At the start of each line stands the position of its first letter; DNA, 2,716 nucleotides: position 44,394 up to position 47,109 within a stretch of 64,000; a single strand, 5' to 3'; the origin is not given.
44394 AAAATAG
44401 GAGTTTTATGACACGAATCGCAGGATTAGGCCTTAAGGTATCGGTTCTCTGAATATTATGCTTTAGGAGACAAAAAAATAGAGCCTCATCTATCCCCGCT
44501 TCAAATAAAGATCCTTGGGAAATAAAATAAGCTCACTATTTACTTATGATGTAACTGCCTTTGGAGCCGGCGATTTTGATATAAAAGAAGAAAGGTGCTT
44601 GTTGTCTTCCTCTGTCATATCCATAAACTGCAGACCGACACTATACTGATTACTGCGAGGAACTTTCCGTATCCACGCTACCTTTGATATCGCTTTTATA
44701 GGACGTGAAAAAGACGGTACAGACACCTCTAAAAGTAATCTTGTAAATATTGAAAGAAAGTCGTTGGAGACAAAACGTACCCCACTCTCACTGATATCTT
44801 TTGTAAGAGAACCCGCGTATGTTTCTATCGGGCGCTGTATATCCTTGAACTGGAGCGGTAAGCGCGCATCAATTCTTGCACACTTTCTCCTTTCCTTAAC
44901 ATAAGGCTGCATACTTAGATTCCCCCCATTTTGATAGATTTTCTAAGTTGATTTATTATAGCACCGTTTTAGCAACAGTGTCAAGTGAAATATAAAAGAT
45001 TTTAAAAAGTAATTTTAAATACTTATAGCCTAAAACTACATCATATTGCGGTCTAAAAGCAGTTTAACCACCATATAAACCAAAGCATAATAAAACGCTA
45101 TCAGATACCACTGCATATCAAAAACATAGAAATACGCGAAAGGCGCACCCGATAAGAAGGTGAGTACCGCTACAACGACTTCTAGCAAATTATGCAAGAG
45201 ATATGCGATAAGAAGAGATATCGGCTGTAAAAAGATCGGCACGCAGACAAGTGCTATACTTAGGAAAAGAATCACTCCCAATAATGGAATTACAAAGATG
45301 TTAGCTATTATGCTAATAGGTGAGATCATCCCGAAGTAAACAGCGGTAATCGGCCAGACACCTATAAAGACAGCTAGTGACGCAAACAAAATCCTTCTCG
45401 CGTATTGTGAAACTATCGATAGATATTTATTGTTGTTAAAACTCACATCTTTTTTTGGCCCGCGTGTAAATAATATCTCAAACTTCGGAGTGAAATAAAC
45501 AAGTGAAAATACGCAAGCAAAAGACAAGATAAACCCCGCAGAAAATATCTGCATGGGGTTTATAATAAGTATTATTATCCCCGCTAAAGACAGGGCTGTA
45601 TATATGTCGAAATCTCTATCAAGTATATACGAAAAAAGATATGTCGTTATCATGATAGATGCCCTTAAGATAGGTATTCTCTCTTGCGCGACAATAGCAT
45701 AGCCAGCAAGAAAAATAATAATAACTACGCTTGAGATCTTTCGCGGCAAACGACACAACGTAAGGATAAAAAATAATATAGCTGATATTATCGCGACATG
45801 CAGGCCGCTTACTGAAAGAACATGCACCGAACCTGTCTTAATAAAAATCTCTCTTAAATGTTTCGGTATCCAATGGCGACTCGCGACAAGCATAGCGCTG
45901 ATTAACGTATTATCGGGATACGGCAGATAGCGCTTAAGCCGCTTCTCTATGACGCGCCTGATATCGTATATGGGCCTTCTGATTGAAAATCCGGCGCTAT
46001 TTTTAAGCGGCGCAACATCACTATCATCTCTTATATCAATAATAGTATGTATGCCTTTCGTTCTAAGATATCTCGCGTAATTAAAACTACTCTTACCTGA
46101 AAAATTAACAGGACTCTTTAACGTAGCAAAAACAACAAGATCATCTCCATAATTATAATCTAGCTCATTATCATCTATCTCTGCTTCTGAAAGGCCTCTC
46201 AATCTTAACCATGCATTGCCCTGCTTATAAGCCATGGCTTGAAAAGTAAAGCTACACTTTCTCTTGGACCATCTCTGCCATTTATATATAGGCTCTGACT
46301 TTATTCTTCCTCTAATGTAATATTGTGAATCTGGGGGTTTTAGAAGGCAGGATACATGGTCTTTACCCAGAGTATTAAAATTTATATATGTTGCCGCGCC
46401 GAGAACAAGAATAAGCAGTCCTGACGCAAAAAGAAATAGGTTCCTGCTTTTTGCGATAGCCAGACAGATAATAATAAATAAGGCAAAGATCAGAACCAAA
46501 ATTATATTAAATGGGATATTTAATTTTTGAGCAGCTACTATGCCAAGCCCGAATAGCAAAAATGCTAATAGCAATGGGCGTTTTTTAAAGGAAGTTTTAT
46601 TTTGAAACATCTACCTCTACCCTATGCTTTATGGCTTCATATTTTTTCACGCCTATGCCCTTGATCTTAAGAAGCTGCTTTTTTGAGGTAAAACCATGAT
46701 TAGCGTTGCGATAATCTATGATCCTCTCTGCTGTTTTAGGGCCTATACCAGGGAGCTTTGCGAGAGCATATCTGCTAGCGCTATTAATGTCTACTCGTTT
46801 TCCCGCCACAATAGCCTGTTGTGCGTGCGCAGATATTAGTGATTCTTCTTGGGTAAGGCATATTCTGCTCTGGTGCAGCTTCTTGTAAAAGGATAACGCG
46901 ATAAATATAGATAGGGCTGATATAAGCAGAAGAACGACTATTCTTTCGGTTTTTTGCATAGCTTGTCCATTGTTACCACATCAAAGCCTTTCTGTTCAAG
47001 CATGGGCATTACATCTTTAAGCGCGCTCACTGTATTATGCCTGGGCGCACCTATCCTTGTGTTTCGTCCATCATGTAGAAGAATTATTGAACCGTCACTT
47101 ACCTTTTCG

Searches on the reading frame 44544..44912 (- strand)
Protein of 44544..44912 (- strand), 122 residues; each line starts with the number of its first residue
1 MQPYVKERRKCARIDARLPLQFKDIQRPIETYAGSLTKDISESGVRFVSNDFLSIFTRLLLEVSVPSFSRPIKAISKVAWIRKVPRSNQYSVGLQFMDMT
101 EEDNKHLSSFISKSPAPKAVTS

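Call 6: search_protein_families(library=ncbifam, proteins=[window:44544-44912:-], max_evalue=0.01)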
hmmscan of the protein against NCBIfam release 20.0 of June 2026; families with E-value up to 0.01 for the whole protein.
window:44544-44912:- (122 aa): 1 family
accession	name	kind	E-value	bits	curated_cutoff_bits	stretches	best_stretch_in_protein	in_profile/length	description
TIGR02266.1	gmx_TIGR02266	paralog_domain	9e-10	38.6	68.7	1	13-112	1-96/96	TIGR02266 family protein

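Call 7: search_protein_families(library=pfam, proteins=[window:44544-44912:-], max_evalue=0.01)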
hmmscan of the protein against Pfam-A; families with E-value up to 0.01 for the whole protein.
window:44544-44912:- (122 aa): 2 families
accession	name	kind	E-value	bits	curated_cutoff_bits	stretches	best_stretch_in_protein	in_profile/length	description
PF07238.19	PilZ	-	4.8e-13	49.8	22.5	1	7-111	1-100/102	PilZ domain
PF11563.14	Protoglobin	-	0.0046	17.4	25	0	3-81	82-143/158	Protoglobin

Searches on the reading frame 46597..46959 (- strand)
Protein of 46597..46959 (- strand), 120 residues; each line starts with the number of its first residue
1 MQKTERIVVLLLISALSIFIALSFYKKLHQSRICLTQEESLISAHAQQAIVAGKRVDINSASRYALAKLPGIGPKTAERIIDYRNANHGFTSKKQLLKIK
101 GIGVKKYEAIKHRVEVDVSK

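Call 6: search_protein_families(library=ncbifam, proteins=[window:46597-46959:-], max_evalue=0.01)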
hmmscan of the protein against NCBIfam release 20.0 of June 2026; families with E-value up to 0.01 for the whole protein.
window:46597-46959:- (120 aa): 8 families
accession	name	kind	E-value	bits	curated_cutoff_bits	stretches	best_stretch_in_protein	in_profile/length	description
TIGR01259.1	comE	subfamily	3.9e-18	65.6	152.35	1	33-116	37-120/120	comEA protein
TIGR00426.1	TIGR00426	subfamily_domain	1.2e-13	50.8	53.1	1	53-114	5-67/69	competence protein ComEA helix-hairpin-helix repeat region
NF045978.1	ComEA_MAG0490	equivalog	2.2e-05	24.3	98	1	69-112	116-158/162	MAG0490 family ComEA-like DNA-binding protein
NF002708.1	PRK02515.1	equivalog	2.8e-05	24.1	85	1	7-113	7-112/137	photosystem II complex extrinsic protein PsbU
TIGR00084.2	ruvA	equivalog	5e-05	23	85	1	59-81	105-127/202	Holliday junction branch migration protein RuvA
TIGR03916.1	rSAM_link_UDG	hypoth_equivalog_domain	5.9e-05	22.3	343.5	1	56-98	322-362/415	putative DNA modification/repair radical SAM protein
NF003140.0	PRK04053.1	equivalog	0.0018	18.4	159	0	52-85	16-49/157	30S ribosomal protein S13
TIGR01448.2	helicase_RecD2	equivalog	0.0035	15.5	500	1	68-115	83-133/713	SF1B family DNA helicase RecD2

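Call 7: search_protein_families(library=pfam, proteins=[window:46597-46959:-], max_evalue=0.01)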
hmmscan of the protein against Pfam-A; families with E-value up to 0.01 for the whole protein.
window:46597-46959:- (120 aa): 10 families
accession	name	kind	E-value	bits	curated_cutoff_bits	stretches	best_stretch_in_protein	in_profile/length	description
PF12836.13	HHH_3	-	5.7e-21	74.8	27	1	52-114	2-64/65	Helix-hairpin-helix motif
PF00633.29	HHH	-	7.7e-12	44.9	24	1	58-83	5-30/30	Helix-hairpin-helix motif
PF14520.12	HHH_5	-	1e-08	35.9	27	1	57-82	28-53/57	Helix-hairpin-helix domain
PF21176.3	RecR_HhH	-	5e-06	26.7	27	1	65-80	7-22/45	RecR, helix-hairpin-helix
PF14716.13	HHH_8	-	6.8e-06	26.8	30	0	60-83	44-67/73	Helix-hairpin-helix domain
PF14579.12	HHH_6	-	0.00013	22.5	25.6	1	62-98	23-59/90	Helix-hairpin-helix motif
PF00416.27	Ribosomal_S13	-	0.0007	20.4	31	0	51-83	2-34/128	Ribosomal protein S13/S18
PF12826.13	HHH_2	-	0.0033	18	27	0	58-84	29-55/64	Helix-hairpin-helix motif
PF06514.17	PsbU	-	0.0063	16.9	24.5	1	47-109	6-64/93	Photosystem II 12 kDa extrinsic protein (PsbU)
PF11798.14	IMS_HHH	-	0.0079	16.8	24.4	0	66-80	13-27/32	IMS family HHH motif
